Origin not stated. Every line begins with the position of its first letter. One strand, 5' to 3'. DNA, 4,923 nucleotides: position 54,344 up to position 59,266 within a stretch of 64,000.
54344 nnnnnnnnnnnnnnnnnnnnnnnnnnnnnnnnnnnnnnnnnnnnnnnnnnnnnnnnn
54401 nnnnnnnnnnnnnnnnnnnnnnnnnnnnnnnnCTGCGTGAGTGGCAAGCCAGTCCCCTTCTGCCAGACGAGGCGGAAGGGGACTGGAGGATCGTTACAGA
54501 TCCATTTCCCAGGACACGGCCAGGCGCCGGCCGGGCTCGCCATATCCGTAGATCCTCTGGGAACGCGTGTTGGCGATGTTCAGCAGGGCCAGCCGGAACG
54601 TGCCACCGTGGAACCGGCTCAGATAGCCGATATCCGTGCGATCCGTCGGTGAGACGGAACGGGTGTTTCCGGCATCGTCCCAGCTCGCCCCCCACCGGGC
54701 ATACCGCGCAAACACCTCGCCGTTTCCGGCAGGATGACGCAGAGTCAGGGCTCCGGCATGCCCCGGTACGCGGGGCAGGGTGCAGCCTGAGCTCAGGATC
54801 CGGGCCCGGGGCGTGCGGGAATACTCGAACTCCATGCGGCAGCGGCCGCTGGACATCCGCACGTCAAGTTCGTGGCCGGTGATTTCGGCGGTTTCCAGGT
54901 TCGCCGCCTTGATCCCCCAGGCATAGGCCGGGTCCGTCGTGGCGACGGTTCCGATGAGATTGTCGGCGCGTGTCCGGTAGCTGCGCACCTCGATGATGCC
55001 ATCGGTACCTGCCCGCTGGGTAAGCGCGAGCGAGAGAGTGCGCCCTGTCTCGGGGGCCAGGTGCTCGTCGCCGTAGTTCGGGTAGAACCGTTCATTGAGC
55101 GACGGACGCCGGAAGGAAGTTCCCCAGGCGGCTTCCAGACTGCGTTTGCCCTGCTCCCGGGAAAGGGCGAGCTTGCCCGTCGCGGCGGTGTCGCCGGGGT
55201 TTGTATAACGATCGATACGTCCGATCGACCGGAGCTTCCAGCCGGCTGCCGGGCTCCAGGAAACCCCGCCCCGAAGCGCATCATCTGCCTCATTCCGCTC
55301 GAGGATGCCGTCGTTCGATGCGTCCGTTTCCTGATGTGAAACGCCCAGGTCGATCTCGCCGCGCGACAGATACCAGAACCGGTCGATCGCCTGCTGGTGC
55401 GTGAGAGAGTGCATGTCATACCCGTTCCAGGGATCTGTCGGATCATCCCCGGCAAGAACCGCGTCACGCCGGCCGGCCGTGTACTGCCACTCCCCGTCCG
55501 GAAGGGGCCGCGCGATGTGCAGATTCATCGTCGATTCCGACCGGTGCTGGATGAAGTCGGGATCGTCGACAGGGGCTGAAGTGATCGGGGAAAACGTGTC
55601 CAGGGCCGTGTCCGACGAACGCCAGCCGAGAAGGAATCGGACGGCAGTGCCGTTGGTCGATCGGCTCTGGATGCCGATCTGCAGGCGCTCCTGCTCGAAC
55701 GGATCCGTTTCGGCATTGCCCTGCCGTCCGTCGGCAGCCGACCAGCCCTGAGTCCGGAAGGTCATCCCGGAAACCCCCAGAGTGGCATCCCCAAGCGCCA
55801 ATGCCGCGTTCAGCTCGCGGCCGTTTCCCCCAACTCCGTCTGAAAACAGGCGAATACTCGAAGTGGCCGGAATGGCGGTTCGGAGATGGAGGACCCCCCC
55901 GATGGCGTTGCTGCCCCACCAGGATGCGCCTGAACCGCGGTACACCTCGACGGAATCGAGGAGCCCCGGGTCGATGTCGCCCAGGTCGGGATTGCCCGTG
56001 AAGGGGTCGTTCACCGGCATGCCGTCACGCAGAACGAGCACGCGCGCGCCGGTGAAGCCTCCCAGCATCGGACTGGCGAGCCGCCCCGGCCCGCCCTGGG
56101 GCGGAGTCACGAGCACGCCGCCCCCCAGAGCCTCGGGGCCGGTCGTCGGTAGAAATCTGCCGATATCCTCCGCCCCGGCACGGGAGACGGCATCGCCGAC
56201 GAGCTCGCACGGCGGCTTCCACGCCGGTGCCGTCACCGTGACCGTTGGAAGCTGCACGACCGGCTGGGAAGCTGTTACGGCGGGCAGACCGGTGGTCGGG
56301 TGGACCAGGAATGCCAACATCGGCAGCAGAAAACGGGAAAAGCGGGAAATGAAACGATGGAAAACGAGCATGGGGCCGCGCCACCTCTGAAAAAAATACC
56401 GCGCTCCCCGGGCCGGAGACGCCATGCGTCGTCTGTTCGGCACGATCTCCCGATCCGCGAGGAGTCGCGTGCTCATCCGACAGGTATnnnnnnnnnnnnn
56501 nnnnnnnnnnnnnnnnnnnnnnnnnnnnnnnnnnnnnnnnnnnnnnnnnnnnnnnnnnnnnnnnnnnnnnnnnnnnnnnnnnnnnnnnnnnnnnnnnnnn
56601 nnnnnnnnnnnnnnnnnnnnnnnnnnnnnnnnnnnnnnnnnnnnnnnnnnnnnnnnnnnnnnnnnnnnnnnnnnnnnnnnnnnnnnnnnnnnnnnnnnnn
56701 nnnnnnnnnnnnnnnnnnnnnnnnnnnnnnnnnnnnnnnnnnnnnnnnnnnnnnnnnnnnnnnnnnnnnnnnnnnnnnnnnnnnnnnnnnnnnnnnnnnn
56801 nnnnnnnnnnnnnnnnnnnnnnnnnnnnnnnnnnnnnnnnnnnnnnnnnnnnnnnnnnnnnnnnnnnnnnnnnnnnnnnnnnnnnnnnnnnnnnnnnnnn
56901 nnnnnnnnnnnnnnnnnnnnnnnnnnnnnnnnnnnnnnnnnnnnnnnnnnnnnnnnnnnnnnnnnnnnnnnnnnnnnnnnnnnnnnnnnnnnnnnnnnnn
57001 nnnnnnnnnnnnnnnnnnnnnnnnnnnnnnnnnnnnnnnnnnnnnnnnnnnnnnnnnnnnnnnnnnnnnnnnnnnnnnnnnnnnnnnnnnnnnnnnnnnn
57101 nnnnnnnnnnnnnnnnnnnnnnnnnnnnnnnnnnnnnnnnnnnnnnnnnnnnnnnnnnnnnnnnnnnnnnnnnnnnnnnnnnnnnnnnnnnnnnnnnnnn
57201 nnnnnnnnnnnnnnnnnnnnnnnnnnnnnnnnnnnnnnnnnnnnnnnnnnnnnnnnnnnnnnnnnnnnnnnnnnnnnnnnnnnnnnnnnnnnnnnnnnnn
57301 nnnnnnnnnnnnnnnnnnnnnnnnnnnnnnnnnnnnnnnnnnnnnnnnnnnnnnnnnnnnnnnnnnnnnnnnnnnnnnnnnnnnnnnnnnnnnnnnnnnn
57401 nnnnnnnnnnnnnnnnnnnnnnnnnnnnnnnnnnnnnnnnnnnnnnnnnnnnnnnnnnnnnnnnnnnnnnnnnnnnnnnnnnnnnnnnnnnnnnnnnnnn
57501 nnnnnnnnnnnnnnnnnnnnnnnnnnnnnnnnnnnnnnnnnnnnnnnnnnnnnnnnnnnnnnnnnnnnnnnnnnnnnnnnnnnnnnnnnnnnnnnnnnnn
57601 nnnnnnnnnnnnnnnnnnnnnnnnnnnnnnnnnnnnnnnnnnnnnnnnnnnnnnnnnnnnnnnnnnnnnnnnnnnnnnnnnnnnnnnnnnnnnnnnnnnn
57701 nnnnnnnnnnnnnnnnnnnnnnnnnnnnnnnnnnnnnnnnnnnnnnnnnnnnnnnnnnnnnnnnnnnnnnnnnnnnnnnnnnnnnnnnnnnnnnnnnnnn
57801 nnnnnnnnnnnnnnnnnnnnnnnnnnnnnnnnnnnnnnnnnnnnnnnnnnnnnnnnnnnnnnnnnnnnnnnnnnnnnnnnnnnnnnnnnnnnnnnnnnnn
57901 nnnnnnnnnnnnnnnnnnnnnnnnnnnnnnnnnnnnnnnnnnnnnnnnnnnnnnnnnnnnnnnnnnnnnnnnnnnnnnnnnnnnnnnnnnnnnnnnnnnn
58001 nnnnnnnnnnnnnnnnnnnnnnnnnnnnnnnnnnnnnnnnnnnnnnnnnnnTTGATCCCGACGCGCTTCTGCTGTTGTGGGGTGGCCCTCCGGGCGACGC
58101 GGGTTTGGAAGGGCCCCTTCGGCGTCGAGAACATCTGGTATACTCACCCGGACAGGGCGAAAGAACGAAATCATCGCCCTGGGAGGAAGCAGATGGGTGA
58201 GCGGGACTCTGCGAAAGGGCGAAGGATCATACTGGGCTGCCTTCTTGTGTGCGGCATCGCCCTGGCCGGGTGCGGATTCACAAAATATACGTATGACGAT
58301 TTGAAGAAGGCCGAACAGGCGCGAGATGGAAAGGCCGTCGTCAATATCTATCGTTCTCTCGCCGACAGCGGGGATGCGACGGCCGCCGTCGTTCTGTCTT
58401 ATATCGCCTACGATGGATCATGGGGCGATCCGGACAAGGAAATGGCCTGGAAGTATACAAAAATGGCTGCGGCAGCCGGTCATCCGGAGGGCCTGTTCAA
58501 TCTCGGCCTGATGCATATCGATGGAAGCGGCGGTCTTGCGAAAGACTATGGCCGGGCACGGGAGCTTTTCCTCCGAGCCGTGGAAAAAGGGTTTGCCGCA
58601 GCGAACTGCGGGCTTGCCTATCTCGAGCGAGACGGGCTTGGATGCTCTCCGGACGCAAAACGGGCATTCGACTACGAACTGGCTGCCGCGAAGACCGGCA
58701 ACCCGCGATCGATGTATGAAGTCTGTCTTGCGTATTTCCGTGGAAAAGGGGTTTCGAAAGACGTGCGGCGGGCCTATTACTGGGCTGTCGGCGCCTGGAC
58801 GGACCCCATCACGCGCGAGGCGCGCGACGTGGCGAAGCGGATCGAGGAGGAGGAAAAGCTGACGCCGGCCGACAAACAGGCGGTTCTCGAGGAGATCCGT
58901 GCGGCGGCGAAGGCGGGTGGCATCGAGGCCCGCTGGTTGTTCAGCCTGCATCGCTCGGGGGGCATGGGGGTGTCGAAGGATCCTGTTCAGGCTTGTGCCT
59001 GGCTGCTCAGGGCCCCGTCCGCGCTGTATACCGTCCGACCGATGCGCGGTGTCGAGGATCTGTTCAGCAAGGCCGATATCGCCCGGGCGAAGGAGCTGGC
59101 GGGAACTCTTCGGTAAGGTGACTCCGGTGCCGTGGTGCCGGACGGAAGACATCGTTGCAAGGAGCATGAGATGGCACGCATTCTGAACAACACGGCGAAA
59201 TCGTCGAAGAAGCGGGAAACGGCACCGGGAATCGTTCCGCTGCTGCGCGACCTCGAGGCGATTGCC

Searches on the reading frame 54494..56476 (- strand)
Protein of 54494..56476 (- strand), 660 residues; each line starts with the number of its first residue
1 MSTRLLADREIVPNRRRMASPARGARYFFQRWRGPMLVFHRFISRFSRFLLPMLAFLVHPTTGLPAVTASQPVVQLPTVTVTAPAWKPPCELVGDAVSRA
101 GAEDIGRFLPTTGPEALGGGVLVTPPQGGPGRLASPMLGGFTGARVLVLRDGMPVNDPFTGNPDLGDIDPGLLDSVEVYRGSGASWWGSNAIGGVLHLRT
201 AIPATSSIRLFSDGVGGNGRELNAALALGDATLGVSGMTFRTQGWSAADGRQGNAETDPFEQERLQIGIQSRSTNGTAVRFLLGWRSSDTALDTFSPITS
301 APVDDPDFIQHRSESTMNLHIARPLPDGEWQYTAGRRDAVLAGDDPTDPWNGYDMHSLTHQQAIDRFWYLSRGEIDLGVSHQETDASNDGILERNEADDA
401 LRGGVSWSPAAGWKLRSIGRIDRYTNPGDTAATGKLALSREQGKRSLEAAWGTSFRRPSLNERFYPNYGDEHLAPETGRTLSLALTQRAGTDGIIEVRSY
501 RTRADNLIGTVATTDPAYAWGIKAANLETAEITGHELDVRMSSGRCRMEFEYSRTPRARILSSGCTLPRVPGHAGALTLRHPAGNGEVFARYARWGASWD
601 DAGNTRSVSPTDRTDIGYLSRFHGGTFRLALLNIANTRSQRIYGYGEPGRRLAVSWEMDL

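Call 50: search_protein_families(library=pfam, proteins=[window:54494-56476:-], max_evalue=0.00001)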
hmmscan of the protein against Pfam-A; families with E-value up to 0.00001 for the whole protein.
window:54494-56476:- (660 aa): 2 families
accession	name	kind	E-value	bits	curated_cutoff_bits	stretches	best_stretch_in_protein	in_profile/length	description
PF07715.20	Plug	-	2e-16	60.9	23.9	1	96-195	8-107/107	TonB-dependent Receptor Plug Domain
PF00593.30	TonB_dep_Rec_b-barrel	-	9.8e-15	55.8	27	1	242-617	40-418/436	TonB dependent receptor-like, beta-barrel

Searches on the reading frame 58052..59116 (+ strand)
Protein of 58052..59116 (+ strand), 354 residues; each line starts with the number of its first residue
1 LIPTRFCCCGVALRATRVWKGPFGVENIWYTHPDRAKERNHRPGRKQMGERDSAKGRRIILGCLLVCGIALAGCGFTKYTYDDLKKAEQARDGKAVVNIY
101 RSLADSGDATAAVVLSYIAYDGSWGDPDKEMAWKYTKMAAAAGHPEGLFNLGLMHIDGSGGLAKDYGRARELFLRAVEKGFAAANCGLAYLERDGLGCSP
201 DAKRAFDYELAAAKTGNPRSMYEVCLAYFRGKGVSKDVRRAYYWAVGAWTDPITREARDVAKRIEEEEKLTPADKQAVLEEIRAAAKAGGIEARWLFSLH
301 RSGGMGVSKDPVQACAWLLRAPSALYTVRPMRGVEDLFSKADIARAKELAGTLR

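Call 68: search_protein_families(library=pfam, proteins=[window:58052-59116:+], max_evalue=0.0001)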
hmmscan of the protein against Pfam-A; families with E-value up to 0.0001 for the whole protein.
window:58052-59116:+ (354 aa): 1 family
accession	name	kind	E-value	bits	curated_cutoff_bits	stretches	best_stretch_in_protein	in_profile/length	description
PF08238.18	Sel1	-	1.4e-22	79.7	30.7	1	145-180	1-35/36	Sel1 repeat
